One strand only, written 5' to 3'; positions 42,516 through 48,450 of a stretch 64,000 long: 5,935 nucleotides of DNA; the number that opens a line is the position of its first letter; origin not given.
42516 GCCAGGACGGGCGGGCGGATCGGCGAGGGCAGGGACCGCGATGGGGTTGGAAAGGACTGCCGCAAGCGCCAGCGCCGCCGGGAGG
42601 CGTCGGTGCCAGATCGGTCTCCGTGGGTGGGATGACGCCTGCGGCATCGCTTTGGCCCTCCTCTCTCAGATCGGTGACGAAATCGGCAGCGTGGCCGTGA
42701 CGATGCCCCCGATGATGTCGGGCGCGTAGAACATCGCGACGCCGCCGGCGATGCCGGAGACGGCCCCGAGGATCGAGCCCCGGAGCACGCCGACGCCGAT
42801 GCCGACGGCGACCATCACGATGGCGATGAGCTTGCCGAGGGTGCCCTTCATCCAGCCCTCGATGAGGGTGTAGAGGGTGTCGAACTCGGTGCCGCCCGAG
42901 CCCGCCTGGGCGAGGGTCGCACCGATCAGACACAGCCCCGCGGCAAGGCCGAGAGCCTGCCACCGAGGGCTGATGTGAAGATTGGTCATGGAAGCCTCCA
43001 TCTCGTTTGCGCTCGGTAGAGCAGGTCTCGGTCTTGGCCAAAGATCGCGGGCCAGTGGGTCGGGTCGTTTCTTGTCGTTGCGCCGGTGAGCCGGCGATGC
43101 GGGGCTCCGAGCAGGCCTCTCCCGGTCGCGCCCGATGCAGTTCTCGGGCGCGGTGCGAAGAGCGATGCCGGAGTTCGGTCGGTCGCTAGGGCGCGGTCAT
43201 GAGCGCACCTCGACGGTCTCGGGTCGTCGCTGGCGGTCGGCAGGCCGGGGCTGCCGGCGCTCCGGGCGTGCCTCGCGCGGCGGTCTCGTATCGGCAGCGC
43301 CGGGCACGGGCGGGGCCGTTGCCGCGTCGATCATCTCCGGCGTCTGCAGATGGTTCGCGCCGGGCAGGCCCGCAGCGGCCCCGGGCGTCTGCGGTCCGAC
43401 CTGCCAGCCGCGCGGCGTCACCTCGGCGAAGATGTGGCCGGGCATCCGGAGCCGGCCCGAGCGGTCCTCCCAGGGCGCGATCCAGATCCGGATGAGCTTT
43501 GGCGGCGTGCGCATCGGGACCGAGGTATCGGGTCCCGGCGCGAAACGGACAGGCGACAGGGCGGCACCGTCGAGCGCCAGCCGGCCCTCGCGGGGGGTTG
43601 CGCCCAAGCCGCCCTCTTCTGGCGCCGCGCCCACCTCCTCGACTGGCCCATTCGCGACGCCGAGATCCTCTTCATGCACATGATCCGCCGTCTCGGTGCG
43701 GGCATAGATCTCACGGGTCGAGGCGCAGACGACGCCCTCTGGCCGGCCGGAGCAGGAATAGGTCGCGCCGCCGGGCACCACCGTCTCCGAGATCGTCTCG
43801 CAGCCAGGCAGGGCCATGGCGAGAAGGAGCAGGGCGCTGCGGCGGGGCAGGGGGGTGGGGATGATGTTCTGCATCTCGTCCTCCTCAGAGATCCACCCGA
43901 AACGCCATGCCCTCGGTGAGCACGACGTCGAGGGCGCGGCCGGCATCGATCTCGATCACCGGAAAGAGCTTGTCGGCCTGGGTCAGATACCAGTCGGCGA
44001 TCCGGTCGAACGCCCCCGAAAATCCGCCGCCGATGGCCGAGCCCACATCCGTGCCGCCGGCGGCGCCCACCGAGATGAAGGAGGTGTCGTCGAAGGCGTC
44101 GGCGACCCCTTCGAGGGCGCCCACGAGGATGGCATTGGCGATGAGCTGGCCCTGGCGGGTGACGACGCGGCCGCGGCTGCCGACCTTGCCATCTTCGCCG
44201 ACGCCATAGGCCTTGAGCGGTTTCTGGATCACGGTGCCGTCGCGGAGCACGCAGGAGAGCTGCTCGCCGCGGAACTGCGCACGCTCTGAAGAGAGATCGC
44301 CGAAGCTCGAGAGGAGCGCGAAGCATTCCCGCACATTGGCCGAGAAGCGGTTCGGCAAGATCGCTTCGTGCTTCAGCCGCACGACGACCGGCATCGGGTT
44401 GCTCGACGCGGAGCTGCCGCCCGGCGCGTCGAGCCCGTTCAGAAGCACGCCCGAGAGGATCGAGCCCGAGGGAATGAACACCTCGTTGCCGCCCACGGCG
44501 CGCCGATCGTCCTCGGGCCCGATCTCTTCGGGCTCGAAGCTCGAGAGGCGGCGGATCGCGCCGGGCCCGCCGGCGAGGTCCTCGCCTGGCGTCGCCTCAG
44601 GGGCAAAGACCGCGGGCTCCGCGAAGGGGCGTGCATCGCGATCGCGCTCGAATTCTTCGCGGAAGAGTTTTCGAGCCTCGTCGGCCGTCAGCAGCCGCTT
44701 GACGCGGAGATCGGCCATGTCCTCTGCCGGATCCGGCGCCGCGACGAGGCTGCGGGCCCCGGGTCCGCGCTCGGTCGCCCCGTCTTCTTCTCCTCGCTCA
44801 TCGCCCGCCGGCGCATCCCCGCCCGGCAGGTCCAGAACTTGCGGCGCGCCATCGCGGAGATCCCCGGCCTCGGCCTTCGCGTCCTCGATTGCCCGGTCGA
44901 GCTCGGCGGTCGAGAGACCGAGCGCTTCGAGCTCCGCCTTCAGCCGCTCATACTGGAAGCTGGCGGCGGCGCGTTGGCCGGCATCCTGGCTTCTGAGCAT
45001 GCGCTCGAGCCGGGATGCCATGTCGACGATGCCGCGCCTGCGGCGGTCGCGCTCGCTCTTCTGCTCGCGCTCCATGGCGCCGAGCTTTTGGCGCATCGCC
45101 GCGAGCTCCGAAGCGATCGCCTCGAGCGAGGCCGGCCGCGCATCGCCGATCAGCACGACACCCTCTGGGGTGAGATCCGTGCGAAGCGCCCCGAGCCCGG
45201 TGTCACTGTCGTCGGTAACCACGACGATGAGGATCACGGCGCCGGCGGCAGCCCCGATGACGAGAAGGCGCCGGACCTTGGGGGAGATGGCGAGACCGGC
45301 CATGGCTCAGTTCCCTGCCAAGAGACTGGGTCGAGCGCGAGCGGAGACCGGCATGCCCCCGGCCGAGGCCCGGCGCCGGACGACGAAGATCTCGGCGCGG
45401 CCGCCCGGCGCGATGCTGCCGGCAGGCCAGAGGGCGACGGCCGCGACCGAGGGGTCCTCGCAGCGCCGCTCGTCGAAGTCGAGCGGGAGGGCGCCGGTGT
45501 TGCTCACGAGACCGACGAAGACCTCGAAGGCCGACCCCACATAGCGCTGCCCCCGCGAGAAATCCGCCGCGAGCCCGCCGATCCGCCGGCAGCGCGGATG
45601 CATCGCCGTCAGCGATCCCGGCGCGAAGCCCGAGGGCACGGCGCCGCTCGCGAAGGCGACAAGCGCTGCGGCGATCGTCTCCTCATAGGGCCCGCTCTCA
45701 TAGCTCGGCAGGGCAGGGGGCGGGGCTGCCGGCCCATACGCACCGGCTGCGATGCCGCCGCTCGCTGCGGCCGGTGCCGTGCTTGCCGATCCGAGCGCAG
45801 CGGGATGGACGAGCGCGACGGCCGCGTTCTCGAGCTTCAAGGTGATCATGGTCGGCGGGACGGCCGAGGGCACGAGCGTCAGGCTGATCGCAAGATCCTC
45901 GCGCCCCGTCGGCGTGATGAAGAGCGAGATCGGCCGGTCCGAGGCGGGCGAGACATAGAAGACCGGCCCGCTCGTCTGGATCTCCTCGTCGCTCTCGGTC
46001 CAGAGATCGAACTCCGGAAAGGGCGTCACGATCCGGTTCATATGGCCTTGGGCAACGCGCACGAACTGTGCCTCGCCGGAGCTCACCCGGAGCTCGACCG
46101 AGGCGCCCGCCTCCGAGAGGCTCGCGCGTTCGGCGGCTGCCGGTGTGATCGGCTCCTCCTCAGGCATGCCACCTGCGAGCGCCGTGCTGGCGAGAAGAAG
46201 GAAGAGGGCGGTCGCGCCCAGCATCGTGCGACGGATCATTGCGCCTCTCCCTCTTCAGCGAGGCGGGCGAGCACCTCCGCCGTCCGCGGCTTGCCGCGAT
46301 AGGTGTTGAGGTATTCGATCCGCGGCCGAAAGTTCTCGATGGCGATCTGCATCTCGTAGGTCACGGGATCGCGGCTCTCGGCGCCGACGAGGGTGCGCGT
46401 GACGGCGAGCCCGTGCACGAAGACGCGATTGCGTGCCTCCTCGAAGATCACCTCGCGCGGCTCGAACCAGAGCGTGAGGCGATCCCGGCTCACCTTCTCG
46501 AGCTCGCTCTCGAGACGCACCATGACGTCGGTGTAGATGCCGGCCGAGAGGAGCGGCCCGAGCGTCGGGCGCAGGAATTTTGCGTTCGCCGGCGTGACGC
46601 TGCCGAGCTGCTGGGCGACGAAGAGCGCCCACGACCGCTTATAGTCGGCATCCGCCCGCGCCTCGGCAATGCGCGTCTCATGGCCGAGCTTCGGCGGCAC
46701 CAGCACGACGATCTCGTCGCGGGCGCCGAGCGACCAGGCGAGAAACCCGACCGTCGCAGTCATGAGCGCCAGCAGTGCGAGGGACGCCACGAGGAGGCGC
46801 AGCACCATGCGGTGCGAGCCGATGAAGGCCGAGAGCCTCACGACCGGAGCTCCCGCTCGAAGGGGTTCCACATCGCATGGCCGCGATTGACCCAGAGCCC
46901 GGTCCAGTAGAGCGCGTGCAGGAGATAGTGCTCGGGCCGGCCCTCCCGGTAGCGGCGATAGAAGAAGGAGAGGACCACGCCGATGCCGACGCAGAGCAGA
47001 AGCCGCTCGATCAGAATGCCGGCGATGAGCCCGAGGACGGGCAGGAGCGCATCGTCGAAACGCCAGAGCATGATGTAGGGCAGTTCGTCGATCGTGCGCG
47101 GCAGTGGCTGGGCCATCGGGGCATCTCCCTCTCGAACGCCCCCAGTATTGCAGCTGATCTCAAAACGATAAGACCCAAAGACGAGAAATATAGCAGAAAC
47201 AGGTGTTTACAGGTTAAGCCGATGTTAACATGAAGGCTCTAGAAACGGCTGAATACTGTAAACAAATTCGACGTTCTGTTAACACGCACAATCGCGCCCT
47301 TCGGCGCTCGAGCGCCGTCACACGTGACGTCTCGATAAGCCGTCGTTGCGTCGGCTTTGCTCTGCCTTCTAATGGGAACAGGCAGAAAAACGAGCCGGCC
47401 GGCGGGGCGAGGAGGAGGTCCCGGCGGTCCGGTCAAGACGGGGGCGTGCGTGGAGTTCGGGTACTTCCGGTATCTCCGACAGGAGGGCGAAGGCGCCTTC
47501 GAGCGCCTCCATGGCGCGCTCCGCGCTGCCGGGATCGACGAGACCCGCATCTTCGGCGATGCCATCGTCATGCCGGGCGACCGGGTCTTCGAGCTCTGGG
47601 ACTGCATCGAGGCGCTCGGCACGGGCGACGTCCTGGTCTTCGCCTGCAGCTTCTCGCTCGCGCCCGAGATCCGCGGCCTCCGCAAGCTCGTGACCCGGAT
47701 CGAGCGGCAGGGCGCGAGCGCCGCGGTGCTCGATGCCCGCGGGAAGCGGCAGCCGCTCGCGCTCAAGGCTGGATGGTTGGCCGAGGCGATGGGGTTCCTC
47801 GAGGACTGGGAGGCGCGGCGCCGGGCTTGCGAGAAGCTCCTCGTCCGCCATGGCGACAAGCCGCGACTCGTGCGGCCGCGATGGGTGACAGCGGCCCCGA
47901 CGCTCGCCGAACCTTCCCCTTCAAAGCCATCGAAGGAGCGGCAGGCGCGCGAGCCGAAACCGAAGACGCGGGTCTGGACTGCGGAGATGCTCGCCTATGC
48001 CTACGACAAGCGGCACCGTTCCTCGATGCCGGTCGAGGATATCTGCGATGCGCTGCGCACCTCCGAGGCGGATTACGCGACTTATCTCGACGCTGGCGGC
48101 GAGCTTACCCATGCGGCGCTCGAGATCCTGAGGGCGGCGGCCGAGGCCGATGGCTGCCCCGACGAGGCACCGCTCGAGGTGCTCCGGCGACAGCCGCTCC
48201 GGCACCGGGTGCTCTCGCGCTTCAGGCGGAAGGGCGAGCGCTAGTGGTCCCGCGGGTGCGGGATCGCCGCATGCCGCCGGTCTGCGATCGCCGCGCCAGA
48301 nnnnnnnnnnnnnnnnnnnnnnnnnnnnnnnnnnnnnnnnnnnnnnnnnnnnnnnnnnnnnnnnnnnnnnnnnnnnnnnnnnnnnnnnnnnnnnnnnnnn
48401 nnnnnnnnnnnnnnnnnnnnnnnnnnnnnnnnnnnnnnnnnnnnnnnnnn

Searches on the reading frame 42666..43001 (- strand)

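Call 28: search_protein_families(library=pfam, proteins=[window:42666-43001:-], max_evalue=0.001)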
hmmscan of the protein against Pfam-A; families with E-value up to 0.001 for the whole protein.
window:42666-43001:- (111 aa): 1 family
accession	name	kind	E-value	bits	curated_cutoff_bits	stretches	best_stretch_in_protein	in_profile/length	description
PF04956.18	TrbC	-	0.00023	21.8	27.9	1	13-99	10-97/98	TrbC/VIRB2 pilin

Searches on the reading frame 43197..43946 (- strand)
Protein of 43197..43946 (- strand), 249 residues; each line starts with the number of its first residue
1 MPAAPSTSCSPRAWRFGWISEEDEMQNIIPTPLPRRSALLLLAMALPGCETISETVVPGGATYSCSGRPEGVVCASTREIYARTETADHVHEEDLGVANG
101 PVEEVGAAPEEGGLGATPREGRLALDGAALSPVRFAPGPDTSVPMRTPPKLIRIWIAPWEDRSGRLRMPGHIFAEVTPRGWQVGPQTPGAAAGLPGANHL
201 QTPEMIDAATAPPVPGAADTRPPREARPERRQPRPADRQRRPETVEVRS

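Call 97: search_protein_families(library=pfam, proteins=[window:43197-43946:-], max_evalue=0.01)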
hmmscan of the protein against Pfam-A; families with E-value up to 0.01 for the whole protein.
window:43197-43946:- (249 aa): 1 family
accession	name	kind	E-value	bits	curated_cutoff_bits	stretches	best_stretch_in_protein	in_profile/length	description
PF09676.15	TraV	-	6e-17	63.3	21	1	63-181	3-128/128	Type IV conjugative transfer system lipoprotein (TraV)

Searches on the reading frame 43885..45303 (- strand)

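Call 8: search_protein_families(library=pfam, proteins=[window:43885-45303:-], max_evalue=0.01)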
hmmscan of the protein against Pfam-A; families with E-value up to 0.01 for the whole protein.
window:43885-45303:- (472 aa): 1 family
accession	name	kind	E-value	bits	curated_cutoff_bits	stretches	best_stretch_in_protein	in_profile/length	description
PF03743.19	TrbI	-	1.5e-31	110.1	35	1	277-468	2-188/188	Bacterial conjugation TrbI-like protein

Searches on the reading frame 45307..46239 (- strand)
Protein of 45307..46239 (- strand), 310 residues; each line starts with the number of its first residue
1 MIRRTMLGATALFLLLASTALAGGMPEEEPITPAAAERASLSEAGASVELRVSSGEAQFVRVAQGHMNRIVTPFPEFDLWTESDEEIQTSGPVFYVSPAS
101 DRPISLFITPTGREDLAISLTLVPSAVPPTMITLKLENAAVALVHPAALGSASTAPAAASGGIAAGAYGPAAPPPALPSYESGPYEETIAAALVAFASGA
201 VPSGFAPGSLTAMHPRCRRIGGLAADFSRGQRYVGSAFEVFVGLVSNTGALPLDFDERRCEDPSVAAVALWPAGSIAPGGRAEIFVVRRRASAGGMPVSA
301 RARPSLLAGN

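Call 8: search_protein_families(library=pfam, proteins=[window:45307-46239:-], max_evalue=0.01)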
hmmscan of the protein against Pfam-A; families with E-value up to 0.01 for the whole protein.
window:45307-46239:- (310 aa): 2 families
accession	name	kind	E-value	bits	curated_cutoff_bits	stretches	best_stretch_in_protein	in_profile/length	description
PF23536.1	TraK_C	-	2.7e-12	47.2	28.5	1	182-288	9-110/110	TraK C-terminal domain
PF06586.17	TraK_N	-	1.9e-05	25.4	24.8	1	45-135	5-92/100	TraK N-terminal domain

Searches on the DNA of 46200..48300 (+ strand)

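Call 9: search_dna_similar(query=window:46200-48300:+, collection=plasmids, mode=near, max_rows=30)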
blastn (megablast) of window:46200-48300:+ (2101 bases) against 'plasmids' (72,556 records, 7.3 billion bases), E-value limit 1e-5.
No match.
